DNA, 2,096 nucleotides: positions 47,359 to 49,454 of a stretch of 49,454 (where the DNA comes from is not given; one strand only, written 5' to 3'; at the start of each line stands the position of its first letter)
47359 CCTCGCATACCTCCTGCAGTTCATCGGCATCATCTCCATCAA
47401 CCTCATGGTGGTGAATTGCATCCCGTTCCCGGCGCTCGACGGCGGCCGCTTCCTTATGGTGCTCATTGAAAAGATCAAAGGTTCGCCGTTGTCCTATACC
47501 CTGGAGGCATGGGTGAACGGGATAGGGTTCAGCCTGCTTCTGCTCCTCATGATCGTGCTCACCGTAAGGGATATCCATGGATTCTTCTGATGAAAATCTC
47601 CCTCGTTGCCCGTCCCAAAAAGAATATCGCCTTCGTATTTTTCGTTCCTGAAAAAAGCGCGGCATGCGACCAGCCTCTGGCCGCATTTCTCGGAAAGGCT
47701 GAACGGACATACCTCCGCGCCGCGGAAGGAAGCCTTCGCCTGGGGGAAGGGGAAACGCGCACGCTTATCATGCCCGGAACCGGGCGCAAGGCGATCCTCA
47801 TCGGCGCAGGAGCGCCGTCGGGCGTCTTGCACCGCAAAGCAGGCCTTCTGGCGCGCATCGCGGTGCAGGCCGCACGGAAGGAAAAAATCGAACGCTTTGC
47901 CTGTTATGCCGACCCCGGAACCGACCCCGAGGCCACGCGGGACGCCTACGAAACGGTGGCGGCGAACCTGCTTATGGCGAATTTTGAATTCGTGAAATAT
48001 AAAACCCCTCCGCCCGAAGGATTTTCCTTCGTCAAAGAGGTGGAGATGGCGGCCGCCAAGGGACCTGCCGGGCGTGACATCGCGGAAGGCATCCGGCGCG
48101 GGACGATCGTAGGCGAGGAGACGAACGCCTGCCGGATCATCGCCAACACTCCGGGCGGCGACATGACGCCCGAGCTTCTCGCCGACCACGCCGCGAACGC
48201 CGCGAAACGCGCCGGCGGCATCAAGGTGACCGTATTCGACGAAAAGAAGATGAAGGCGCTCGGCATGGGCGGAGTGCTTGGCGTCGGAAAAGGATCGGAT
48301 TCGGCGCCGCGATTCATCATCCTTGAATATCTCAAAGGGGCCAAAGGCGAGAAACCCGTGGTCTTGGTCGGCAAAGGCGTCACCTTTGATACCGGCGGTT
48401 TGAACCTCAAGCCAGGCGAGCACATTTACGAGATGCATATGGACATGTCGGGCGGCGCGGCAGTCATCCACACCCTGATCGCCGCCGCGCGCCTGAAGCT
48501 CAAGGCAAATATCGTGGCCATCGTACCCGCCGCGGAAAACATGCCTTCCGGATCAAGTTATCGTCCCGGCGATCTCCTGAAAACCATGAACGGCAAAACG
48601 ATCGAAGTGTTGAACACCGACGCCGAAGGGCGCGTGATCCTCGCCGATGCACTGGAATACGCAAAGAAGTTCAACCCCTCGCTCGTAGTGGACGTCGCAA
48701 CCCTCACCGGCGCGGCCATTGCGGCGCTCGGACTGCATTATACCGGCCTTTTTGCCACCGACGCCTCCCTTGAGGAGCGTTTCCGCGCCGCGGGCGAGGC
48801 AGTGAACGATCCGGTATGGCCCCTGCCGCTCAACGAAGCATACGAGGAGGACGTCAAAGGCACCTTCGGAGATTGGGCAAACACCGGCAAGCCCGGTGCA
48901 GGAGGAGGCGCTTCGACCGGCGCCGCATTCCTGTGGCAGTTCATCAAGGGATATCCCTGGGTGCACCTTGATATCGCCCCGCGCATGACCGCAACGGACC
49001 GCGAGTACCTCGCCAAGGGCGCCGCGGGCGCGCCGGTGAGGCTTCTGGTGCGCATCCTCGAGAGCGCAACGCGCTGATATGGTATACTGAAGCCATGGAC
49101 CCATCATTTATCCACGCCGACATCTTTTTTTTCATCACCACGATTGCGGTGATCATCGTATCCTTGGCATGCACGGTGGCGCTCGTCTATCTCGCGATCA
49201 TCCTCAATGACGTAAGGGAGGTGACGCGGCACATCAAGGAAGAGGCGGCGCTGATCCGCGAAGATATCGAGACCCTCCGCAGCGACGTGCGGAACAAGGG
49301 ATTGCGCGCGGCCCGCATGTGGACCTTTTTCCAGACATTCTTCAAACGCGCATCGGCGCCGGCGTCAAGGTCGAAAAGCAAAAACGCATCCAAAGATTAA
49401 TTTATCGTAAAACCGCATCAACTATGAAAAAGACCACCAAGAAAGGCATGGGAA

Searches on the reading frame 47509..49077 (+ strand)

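Call 62: search_protein_families(library=pfam, proteins=[window:47509-49077:+], max_evalue=0.001)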
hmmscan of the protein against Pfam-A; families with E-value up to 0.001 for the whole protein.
window:47509-49077:+ (522 aa): 2 families
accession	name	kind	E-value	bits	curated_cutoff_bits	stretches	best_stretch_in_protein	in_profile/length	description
PF00883.26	Peptidase_M17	-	4.8e-114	381.3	25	1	207-514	2-310/310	Cytosol aminopeptidase family, catalytic domain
PF02789.23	Peptidase_M17_N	-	3.2e-05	24.3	23.4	1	80-167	38-128/129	Cytosol aminopeptidase family, N-terminal domain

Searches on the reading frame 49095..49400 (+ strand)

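Call 62: search_protein_families(library=pfam, proteins=[window:49095-49400:+], max_evalue=0.001)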
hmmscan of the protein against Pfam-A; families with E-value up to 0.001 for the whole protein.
window:49095-49400:+ (101 aa): 1 family
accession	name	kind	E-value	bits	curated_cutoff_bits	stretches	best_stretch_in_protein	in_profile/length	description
PF06103.16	DUF948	-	0.00076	20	37.2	1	17-66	1-50/89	Bacterial protein of unknown function (DUF948)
